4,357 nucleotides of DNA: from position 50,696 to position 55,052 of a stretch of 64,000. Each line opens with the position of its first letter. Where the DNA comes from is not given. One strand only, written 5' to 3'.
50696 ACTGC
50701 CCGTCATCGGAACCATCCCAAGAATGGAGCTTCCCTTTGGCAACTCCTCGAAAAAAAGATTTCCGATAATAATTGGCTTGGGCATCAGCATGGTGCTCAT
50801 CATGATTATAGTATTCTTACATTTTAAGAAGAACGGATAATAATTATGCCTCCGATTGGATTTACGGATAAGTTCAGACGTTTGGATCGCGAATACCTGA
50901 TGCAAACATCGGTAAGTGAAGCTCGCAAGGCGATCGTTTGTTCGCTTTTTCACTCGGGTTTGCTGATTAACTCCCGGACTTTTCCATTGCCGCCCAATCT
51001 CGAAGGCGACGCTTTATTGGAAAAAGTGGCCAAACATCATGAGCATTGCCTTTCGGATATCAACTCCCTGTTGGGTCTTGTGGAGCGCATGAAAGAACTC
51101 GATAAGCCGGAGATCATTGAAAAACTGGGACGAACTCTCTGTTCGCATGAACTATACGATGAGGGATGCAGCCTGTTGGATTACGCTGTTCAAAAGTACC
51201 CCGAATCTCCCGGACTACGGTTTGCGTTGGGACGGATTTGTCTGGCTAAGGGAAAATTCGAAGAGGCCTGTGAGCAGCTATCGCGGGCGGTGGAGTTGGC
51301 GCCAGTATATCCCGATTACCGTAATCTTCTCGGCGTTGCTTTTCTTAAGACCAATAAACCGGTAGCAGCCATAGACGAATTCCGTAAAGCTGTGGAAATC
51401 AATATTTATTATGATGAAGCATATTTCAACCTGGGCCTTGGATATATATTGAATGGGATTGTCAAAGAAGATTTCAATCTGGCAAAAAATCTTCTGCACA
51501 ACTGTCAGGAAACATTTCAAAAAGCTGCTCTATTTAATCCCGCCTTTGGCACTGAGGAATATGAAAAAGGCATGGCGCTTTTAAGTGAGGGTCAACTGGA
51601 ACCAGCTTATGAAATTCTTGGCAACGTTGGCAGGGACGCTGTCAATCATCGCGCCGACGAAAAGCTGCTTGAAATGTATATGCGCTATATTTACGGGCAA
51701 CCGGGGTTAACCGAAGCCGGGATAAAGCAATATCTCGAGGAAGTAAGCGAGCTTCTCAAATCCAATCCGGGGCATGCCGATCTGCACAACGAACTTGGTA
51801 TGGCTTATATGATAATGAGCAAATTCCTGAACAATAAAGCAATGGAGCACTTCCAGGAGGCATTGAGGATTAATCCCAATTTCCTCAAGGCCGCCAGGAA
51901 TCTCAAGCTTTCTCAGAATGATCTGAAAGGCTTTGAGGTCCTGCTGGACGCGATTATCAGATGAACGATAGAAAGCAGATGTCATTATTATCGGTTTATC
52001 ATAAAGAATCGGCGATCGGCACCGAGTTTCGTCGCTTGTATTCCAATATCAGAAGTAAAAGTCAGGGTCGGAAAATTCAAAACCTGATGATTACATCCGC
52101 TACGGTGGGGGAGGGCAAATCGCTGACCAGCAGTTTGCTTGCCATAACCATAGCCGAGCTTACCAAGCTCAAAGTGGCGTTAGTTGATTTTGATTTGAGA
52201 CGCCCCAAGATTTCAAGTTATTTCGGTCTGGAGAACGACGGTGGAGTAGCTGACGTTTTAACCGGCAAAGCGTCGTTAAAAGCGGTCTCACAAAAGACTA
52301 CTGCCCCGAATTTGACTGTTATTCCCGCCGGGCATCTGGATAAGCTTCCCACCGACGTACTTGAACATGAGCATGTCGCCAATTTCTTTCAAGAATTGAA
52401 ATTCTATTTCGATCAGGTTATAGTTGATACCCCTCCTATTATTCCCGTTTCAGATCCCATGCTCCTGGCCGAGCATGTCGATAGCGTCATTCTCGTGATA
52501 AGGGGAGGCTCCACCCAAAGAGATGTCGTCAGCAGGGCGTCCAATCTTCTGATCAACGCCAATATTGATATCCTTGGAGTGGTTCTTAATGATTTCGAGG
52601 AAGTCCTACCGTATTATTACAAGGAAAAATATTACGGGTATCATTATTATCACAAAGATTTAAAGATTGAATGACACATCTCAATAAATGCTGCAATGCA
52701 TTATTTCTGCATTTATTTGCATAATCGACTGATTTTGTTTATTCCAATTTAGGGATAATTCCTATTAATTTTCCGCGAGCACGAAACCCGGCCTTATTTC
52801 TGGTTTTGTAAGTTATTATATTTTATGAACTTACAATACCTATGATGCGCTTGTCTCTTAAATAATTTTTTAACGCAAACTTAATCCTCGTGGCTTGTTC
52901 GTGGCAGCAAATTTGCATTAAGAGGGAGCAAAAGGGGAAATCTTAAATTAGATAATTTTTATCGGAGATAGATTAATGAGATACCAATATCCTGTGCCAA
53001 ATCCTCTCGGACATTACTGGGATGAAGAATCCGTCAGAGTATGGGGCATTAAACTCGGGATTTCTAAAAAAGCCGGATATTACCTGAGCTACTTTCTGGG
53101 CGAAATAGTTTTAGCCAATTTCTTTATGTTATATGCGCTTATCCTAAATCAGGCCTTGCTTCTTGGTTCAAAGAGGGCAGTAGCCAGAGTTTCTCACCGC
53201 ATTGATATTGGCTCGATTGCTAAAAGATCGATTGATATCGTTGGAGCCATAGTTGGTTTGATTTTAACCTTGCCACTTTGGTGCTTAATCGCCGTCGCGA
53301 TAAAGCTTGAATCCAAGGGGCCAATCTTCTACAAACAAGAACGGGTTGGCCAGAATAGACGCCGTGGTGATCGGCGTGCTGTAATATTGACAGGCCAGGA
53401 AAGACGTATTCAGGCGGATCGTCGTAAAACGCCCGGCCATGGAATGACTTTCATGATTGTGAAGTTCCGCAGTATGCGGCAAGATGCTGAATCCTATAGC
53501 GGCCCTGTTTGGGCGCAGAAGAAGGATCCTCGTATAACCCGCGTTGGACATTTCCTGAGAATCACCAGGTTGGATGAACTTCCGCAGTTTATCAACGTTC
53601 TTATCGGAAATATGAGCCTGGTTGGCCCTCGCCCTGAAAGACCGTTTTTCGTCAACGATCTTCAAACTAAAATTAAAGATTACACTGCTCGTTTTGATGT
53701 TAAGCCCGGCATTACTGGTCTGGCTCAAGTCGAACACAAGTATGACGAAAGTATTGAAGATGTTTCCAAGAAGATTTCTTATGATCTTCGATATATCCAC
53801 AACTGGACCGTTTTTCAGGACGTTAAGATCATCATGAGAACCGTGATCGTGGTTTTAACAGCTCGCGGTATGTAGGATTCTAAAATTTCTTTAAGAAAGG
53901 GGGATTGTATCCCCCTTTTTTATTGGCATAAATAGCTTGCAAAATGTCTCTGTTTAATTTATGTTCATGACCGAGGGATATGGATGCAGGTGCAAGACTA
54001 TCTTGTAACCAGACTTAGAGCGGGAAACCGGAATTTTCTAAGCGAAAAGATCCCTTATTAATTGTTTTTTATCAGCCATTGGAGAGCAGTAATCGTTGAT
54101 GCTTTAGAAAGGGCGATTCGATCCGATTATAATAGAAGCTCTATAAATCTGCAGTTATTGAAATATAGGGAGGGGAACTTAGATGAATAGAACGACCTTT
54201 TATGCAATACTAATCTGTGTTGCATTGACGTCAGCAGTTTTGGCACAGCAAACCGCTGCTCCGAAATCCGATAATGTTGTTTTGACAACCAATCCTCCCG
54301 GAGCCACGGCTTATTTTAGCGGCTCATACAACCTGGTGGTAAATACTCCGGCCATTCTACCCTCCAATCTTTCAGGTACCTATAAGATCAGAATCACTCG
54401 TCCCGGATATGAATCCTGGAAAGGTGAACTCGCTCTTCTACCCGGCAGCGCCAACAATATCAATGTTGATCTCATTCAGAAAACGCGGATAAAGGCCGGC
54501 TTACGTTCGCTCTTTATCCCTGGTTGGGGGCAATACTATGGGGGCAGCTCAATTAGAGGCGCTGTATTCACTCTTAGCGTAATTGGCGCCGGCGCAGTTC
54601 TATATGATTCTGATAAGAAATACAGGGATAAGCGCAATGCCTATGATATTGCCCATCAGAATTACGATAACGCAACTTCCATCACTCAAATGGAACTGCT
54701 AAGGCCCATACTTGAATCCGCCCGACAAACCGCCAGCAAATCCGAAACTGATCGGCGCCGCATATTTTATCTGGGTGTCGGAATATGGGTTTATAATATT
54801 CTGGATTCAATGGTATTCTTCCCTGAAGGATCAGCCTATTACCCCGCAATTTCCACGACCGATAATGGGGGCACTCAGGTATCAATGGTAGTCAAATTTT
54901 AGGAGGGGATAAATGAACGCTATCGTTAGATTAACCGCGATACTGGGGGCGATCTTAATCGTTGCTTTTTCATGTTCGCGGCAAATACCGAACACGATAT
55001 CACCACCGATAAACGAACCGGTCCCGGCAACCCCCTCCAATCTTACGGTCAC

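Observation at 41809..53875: syp-like logic in a distant lineage: partner switch + c-di-GMP cyclase + sigma-54 promoter wired to a Wza/Wzz/BY-kinase EPS locus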

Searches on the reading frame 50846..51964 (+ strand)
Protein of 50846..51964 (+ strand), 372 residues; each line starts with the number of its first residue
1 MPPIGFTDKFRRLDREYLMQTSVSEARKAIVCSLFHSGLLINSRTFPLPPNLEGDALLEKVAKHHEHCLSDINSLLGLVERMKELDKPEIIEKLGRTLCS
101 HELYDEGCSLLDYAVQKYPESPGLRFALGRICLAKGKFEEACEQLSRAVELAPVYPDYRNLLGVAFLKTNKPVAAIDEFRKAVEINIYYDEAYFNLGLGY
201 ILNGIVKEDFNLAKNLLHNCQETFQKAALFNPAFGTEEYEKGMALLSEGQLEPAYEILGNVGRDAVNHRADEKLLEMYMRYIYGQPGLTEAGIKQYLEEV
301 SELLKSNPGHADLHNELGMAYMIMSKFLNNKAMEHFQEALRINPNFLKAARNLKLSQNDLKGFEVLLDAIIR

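Call 3: search_protein_families(library=pfam, proteins=[window:50846-51964:+], max_evalue=0.01)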
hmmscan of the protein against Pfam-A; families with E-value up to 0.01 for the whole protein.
window:50846-51964:+ (372 aa): 16 families
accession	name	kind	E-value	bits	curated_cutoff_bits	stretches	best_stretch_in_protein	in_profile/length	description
PF13414.12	TPR_11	-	1.4e-18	66.8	26.8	1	129-169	1-41/42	TPR repeat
PF07719.23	TPR_2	-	4.7e-18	64.2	27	2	126-153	5-32/34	Tetratricopeptide repeat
PF00515.34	TPR_1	-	3.5e-15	55.5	27.8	1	311-346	1-34/34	Tetratricopeptide repeat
PF13431.12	TPR_17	-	9e-15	54.1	24.4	0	111-142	2-33/34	Tetratricopeptide repeat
PF14559.12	TPR_19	-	3.5e-14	53.3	25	1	104-162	7-65/68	Tetratricopeptide repeat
PF13181.12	TPR_8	-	1.2e-13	50.5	25.7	1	125-153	4-32/34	Tetratricopeptide repeat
PF13432.12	TPR_16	-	3.7e-13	50.1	32.7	2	133-186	8-61/65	Tetratricopeptide repeat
PF13428.12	TPR_14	-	1.3e-10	41.3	23.5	1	123-163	2-42/44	Tetratricopeptide repeat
PF13424.12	TPR_12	-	4.1e-07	30.5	30.1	1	128-185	9-74/77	Tetratricopeptide repeat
PF12895.13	ANAPC3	-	1.2e-05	25.9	27.2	1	78-146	11-80/82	Anaphase-promoting complex, cyclosome, subunit 3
PF23300.3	HEAT_Nup120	-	2.1e-05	24.9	29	0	115-148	19-52/170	Nucleoporin Nup120, HEAT repeats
PF13174.12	TPR_6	-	0.0001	23.2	26.3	0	94-121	6-33/33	Tetratricopeptide repeat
PF14561.12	TPR_20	-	0.001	19.8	25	0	112-149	12-49/90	Tetratricopeptide repeat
PF13371.12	TPR_9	-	0.0023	18.3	35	0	104-158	11-65/73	Tetratricopeptide repeat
PF23786.1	Baseplate_wedge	-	0.0029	17.5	27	0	274-319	30-72/284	Phage baseplate wedge subunit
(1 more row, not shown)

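Call 8: search_protein_families(library=ncbifam, proteins=[window:50846-51964:+], max_evalue=0.001)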
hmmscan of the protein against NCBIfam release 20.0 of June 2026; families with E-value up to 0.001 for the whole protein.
window:50846-51964:+ (372 aa): 14 families
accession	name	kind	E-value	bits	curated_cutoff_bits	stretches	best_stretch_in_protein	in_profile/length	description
TIGR02917.1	PEP_TPR_lipo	equivalog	6.4e-21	74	312.2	2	101-217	342-458/899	XrtA/PEP-CTERM system TPR-repeat protein PrsT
NF040959.1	MamA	equivalog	2.1e-19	69.8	200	2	80-200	64-183/204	magnetosome protein MamA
NF033762.1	social_mot_Tgl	equivalog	3.6e-14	52.7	225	2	116-227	25-137/252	social motility TPR repeat lipoprotein Tgl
TIGR00540.1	TPR_hemY_coli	hypoth_equivalog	4.7e-11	42.1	142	1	82-182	288-385/385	heme biosynthesis-associated TPR protein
TIGR02521.1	type_IV_pilW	equivalog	6.3e-11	42.3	154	1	125-187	34-96/234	type IV pilus biogenesis/stability protein PilW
NF008391.2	PRK11189.1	equivalog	2.6e-08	33.7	250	1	143-200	86-143/297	lipoprotein NlpI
NF033758.1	gliding_GltE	equivalog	3e-06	26.5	225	0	121-204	221-304/411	adventurous gliding motility TPR repeat lipoprotein GltE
NF052415.1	T3SS_chap_SctY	equivalog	3.1e-05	24.4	70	0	89-151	7-69/106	type III secretion apparatus assembly chaperone SctY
NF047558.1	TPR_END_plus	domain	4.6e-05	23.3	32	0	128-157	5-34/56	TPR end-of-group domain-containing protein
NF047371.1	FlcA_CTERM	equivalog_domain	6.8e-05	21.5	300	0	169-279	452-563/646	periplasmic flagellar collar protein FlcA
NF047507.1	TPR_BatC_Lepto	exception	8.3e-05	22.1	175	0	314-354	99-137/214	TPR repeat-containing protein BatC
NF033920.0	C39_PA2778_fam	equivalog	0.00013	21.5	150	0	106-185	174-253/255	PA2778 family cysteine peptidase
NF002725.1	PRK02603.1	equivalog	0.00035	20.6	143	0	277-355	35-114/173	photosystem I assembly protein Ycf3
NF008757.0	PRK11788.1-5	equivalog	0.00078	18.7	363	0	60-164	222-324/388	lipopolysaccharide assembly protein LapB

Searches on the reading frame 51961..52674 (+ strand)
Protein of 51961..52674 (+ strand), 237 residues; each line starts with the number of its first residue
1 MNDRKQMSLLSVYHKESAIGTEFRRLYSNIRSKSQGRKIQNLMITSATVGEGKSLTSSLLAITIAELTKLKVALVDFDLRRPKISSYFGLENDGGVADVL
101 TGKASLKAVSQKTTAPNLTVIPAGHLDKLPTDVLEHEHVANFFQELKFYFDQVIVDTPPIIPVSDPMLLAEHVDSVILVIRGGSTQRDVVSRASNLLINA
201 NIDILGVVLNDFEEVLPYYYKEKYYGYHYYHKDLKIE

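Call 3: search_protein_families(library=pfam, proteins=[window:51961-52674:+], max_evalue=0.01)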
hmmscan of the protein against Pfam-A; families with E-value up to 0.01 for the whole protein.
window:51961-52674:+ (237 aa): 4 families
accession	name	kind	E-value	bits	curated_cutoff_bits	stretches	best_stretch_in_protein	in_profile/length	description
PF10609.15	ParA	-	7.5e-10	39.1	27.1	1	41-210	5-173/246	NUBPL iron-transfer P-loop NTPase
PF13614.12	AAA_31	-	8.8e-08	32.7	27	1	49-180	11-147/177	AAA domain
PF01656.29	CbiA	-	9.4e-07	29.3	25.4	1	42-214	1-85/125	CobQ/CobB/MinD/ParA nucleotide binding domain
PF09140.17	MipZ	-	0.0031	17.3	20.7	1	49-158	10-108/262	ATPase MipZ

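Call 8: search_protein_families(library=ncbifam, proteins=[window:51961-52674:+], max_evalue=0.001)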
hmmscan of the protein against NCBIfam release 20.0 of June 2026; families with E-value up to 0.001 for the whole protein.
window:51961-52674:+ (237 aa): 10 families
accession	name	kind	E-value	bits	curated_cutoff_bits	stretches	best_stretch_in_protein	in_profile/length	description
TIGR01007.1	eps_fam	subfamily_domain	2.2e-41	141.6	108.05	1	22-226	2-204/204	polysaccharide biosynthesis tyrosine autokinase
TIGR03018.1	pepcterm_TyrKin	hypoth_equivalog_domain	2.8e-39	134.6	230.65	1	12-210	4-207/207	XrtA-associated tyrosine autokinase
NF007350.0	PRK09841.1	equivalog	1.5e-30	106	1248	1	28-232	520-725/726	tyrosine-protein kinase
NF008568.0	PRK11519.1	equivalog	5.5e-27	94.3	1068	1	23-230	510-716/720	tyrosine-protein kinase Wzc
TIGR03029.1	EpsG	equivalog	1.9e-26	92.8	313.8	1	8-211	72-274/274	chain length determinant protein tyrosine kinase EpsG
TIGR01005.1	eps_transp_fam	subfamily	1.3e-25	89.8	411.7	1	32-224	539-732/754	exopolysaccharide transport protein family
TIGR01968.1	minD_bact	equivalog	1e-11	44.7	212.9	1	42-163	4-125/261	septum site-determining protein MinD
NF041136.1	MrpORP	equivalog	3.9e-07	29.7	450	1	41-210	7-176/365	iron-sulfur cluster carrier protein MrpORP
NF008079.0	PRK10818.1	equivalog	3.5e-05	23.2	508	1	42-177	5-141/270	septum site-determining protein MinD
NF047398.1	AAA_KGGVGR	domain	0.00011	22.6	90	1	50-138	13-115/190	KGGVGR-motif variant AAA ATPase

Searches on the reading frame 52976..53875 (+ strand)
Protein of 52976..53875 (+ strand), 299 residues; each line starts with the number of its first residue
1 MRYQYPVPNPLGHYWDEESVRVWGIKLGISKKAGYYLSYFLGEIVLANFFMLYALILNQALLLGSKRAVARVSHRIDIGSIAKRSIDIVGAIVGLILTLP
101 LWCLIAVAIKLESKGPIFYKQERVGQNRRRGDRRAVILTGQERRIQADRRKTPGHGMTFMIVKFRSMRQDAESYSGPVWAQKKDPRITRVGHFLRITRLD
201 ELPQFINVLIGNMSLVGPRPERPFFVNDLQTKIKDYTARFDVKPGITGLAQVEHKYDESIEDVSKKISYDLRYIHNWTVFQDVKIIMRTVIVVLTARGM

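Call 3: search_protein_families(library=pfam, proteins=[window:52976-53875:+], max_evalue=0.01)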
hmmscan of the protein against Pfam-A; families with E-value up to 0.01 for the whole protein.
window:52976-53875:+ (299 aa): 1 family
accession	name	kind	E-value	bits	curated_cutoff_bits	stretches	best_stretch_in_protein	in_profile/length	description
PF02397.22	Bac_transf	-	6.2e-66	221.8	27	2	152-294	42-178/179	Bacterial sugar transferase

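Call 8: search_protein_families(library=ncbifam, proteins=[window:52976-53875:+], max_evalue=0.001)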
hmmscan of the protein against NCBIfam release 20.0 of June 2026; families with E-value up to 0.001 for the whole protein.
window:52976-53875:+ (299 aa): 10 families
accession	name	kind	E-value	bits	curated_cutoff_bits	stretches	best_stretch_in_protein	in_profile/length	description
TIGR03025.1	EPS_sugtrans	subfamily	5.5e-84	282.9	295.55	2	155-298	302-443/445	exopolysaccharide biosynthesis polyprenyl glycosylphosphotransferase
TIGR03013.1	EpsB_2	subfamily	7.2e-76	256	393.35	2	154-298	298-441/443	TIGR03013 family XrtA/PEP-CTERM system glycosyltransferase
TIGR03023.1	WcaJ_sugtrans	equivalog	7.5e-75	252.9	410.75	2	155-297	307-450/453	undecaprenyl-phosphate glucose phosphotransferase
TIGR03022.1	WbaP_sugtrans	subfamily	6.4e-51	174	403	2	182-298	344-454/456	undecaprenyl-phosphate galactose phosphotransferase WbaP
NF007518.0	PRK10124.1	equivalog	4.4e-47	160.9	684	2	156-291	319-455/464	undecaprenyl-phosphate glucose phosphotransferase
NF052601.1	undeca_RfbP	equivalog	8.2e-45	153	330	1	69-296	31-238/244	undecaprenyl-phosphate galactose phosphotransferase family protein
NF041877.1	EPS_EpsZ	equivalog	9.7e-45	153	800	2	149-298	304-457/459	exopolysaccharide biosynthesis polyisoprenyl-phosphate hexose-1-phosphate transferase EpsZ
NF050817.1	PolSacchBiosHfsE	equivalog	6.6e-39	133.9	750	2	158-296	319-462/467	polysaccharide biosynthesis protein HfsE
NF011751.0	PRK15204.1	equivalog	1.9e-28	99.3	907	1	61-297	263-473/476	undecaprenyl-phosphate galactose phosphotransferase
NF045514.1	glycotran_HepC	equivalog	6e-16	58.4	140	2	155-220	161-211/220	heterocyst development glycosyltransferase HepC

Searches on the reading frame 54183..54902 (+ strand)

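Call 4: search_protein_families(library=pfam, proteins=[window:54183-54902:+], max_evalue=0.01)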
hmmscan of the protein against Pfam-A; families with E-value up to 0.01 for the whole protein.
window:54183-54902:+ (239 aa): 3 families
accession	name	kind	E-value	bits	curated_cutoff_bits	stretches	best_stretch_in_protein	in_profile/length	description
PF18935.5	DUF5683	-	2.1e-10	41.3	26.7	1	103-211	6-111/151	Family of unknown function (DUF5683)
PF08308.17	PEGA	-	1.7e-07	31.5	20.8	1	31-98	3-68/71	PEGA domain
PF13620.12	CarboxypepD_reg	-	0.0031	18.3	32.3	1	63-97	46-81/82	Carboxypeptidase regulatory-like domain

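Call 71: search_protein_families(library=ncbifam, proteins=[window:54183-54902:+], max_evalue=0.001)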
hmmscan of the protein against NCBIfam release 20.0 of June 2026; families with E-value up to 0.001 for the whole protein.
window:54183-54902:+ (239 aa): 1 family
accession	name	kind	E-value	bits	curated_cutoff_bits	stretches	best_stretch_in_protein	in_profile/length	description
NF047756.1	LIC11435_fam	equivalog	5.3e-10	38.7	380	1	94-211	183-309/360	LIC11435 family protein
